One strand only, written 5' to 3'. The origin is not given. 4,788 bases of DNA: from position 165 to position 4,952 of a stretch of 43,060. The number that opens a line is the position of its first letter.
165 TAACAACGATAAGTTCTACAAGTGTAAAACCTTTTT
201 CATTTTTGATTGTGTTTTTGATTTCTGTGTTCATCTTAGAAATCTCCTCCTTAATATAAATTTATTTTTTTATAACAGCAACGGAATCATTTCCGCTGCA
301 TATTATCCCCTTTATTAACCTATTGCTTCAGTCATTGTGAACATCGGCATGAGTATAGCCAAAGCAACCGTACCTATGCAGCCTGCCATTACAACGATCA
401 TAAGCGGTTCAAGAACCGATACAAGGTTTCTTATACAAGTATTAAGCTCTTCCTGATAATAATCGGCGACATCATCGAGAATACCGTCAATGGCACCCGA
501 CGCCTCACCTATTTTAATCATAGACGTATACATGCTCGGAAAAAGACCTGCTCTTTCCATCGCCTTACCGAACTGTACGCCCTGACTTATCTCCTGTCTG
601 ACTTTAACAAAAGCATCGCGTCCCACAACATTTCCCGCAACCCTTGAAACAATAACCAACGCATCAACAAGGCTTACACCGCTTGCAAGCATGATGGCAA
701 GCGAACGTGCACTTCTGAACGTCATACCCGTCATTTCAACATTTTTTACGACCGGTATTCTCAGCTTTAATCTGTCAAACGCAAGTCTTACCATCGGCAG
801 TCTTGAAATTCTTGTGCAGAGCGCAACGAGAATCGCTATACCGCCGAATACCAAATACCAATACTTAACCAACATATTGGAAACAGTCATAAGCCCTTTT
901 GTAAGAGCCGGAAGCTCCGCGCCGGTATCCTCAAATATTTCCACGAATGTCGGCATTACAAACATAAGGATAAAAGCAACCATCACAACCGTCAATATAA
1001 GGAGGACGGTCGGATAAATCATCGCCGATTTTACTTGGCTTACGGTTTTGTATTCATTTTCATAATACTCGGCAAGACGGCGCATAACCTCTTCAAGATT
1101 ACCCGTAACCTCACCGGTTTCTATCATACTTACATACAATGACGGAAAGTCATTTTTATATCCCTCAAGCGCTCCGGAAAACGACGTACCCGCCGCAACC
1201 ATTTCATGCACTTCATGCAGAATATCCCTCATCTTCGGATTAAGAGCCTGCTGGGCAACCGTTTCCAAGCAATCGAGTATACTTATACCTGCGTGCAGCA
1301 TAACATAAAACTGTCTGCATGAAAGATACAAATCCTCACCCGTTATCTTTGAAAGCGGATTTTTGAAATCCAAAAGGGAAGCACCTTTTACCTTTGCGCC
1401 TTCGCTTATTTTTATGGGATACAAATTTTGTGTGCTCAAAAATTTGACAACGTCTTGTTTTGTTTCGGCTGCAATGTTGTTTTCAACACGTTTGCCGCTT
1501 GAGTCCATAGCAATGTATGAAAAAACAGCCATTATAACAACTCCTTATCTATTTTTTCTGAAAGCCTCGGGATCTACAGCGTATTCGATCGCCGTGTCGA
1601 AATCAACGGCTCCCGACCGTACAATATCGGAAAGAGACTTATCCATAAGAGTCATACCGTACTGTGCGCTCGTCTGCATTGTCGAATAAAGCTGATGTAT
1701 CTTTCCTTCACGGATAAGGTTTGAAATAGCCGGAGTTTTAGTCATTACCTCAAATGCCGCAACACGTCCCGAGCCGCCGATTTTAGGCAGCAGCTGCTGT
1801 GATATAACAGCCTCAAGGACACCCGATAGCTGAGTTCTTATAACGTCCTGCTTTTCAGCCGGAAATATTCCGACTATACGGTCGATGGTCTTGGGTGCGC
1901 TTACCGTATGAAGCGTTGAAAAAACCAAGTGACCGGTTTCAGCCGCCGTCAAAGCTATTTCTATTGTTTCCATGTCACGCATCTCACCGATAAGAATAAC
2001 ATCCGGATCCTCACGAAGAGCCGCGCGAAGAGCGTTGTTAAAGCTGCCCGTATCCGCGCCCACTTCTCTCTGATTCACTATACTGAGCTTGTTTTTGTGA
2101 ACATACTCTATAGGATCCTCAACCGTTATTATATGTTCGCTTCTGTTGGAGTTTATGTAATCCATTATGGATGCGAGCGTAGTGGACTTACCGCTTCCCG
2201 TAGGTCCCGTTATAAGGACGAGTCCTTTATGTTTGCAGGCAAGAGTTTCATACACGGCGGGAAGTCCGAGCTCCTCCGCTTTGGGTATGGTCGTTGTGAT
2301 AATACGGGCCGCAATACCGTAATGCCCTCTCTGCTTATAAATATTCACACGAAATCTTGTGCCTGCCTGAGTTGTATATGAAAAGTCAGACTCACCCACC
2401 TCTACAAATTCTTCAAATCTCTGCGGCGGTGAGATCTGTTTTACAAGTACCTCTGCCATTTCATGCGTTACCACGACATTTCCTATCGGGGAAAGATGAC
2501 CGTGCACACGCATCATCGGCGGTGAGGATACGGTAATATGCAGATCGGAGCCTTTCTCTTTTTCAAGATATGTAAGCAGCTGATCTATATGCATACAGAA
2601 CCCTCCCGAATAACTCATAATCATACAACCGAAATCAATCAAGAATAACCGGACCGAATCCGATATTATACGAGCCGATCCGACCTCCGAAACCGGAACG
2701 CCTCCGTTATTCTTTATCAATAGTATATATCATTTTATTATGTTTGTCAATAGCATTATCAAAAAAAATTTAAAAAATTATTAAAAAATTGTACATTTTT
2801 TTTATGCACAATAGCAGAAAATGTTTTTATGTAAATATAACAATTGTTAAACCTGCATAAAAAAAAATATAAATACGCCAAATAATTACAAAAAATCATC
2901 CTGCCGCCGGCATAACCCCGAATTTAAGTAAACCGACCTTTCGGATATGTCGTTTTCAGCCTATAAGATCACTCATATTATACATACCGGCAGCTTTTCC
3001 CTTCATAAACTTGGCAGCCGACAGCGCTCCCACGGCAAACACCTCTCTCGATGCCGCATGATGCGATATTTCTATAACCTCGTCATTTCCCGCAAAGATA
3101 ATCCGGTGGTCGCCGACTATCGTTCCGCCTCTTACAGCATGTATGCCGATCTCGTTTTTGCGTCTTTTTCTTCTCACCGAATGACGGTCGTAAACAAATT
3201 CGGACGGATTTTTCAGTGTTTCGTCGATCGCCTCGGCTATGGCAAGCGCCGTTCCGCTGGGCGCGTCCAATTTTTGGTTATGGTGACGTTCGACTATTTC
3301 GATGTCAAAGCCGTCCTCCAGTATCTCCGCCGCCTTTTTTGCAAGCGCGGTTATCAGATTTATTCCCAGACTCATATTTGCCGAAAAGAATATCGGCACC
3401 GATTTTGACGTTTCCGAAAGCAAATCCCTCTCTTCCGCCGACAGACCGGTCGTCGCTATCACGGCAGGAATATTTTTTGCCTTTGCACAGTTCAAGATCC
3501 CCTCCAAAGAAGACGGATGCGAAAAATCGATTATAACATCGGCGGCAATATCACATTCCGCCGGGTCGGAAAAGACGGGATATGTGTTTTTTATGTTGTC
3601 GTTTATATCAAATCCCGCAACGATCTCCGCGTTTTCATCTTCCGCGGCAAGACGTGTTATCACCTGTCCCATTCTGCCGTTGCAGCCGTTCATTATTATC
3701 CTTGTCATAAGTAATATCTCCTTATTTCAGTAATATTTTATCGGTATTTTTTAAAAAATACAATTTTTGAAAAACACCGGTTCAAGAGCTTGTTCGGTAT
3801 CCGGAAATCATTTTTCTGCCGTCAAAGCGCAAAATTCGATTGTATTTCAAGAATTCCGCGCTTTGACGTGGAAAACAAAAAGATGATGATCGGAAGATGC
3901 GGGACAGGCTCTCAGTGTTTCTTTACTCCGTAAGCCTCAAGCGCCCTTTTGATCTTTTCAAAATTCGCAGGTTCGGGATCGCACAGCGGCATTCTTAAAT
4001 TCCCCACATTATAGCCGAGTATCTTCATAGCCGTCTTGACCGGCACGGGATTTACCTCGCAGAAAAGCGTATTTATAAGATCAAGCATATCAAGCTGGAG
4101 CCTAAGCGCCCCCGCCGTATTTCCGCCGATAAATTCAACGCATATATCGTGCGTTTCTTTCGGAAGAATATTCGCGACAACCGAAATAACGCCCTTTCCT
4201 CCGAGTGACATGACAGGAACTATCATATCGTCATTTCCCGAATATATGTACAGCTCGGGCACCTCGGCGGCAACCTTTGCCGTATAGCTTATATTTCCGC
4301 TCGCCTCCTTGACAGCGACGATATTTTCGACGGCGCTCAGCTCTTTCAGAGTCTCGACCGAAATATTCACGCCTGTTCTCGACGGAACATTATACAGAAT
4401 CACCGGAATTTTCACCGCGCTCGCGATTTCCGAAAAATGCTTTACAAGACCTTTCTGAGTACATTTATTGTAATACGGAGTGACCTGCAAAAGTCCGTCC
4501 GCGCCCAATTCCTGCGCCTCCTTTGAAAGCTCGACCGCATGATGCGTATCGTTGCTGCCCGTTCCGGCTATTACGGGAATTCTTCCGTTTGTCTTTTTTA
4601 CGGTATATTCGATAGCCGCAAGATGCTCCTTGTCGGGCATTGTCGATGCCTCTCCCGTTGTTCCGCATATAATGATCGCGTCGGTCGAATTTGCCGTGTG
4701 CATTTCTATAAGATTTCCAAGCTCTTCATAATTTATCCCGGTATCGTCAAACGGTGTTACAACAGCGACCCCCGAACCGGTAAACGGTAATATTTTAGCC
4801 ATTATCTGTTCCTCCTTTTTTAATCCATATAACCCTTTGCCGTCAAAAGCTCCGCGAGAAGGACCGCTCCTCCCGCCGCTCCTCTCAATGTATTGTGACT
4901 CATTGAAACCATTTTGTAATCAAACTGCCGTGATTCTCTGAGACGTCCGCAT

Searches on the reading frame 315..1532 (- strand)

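Call 47: search_protein_families(library=pfam, proteins=[window:315-1532:-], max_evalue=0.00001)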
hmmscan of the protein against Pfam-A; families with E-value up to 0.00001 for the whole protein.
window:315-1532:- (405 aa): 1 family
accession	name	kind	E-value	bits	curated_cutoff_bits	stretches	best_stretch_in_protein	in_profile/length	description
PF00482.28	T2SSF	-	2.3e-62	209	25.2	2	72-194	2-125/125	Type II secretion system (T2SS), protein F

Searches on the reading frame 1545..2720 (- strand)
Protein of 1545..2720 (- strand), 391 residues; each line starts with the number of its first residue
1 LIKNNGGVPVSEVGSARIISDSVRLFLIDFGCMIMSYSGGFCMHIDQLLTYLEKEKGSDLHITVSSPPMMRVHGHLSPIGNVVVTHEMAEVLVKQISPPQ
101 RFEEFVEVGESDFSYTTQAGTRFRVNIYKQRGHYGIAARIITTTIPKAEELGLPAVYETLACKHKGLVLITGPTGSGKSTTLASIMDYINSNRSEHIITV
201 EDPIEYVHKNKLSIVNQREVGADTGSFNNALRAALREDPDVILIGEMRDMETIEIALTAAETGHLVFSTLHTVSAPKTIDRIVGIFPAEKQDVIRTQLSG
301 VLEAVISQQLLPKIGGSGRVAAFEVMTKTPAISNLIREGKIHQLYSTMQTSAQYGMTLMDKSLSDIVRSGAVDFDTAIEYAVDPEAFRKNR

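Call 47: search_protein_families(library=pfam, proteins=[window:1545-2720:-], max_evalue=0.00001)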
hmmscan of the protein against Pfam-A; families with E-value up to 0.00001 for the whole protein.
window:1545-2720:- (391 aa): 1 family
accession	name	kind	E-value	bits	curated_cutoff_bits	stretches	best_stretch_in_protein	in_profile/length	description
PF00437.27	T2SSE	-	1.7e-47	162.3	24.9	1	160-320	137-287/370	Type II/IV secretion system protein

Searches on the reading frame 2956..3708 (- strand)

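Call 47: search_protein_families(library=pfam, proteins=[window:2956-3708:-], max_evalue=0.00001)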
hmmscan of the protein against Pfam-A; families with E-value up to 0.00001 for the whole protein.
window:2956-3708:- (250 aa): 2 families
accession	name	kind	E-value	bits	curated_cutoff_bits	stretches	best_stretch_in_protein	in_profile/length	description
PF05173.19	DapB_C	-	7.6e-47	158.8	27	1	115-249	1-121/121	Dihydrodipicolinate reductase, C-terminus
PF01113.26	DapB_N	-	7.4e-29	100.8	25.6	1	3-112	2-124/124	Dihydrodipicolinate reductase, N-terminus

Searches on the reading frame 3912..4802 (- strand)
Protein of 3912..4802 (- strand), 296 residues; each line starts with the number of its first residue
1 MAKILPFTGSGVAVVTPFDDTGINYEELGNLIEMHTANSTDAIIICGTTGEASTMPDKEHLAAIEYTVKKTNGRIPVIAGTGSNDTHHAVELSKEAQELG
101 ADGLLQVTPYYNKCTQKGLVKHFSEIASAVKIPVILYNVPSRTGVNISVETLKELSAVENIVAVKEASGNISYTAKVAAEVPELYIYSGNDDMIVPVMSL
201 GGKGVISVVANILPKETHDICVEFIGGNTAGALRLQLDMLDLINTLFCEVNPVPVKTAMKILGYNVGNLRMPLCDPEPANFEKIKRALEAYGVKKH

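Call 47: search_protein_families(library=pfam, proteins=[window:3912-4802:-], max_evalue=0.00001)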
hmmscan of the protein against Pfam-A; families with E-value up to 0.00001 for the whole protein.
window:3912-4802:- (296 aa): 1 family
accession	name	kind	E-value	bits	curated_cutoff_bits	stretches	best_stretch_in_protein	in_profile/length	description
PF00701.28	DHDPS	-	2.3e-89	299.4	22.1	1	7-290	2-288/289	Dihydrodipicolinate synthetase family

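Call 56: list_cluster_members(proteins=[window:3912-4802:-, window:2956-3708:-, window:6604-7134:-, window:39035-40195:-, window:27036-28535:-, window:19916-22657:-, window:28727-29593:-, window:25117-26040:+, P0003])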
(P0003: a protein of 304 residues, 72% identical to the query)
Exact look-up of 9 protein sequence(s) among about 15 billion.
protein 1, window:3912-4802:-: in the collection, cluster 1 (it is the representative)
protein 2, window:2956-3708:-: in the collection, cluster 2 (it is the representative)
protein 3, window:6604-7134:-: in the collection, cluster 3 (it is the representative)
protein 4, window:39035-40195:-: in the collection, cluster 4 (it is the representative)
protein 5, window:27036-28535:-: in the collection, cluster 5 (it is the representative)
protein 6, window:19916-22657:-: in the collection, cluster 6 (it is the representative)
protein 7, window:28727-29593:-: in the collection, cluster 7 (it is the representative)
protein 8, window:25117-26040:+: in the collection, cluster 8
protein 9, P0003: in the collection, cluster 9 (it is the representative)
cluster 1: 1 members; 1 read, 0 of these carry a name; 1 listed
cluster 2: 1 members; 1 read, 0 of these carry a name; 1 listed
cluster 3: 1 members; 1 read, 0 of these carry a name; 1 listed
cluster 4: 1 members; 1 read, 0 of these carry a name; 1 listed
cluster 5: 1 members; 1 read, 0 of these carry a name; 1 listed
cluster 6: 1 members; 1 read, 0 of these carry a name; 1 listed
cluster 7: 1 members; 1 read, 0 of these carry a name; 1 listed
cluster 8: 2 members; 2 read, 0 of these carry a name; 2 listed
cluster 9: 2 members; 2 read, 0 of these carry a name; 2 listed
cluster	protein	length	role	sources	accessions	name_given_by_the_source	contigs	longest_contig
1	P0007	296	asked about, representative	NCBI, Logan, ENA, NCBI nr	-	-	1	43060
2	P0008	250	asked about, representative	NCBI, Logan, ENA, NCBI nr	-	-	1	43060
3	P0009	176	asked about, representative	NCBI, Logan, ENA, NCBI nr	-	-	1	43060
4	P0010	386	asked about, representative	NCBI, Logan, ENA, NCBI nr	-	-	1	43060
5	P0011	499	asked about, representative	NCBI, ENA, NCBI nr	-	-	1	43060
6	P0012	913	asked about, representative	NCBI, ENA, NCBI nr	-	-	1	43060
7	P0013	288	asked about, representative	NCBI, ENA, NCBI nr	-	-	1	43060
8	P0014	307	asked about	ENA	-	-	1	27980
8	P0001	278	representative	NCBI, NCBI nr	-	-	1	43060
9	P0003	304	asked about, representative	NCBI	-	-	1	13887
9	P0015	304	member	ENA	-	-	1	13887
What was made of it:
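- Tried and rejected: Cluster look-ups for organism names returned all singletons without names (call 56).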
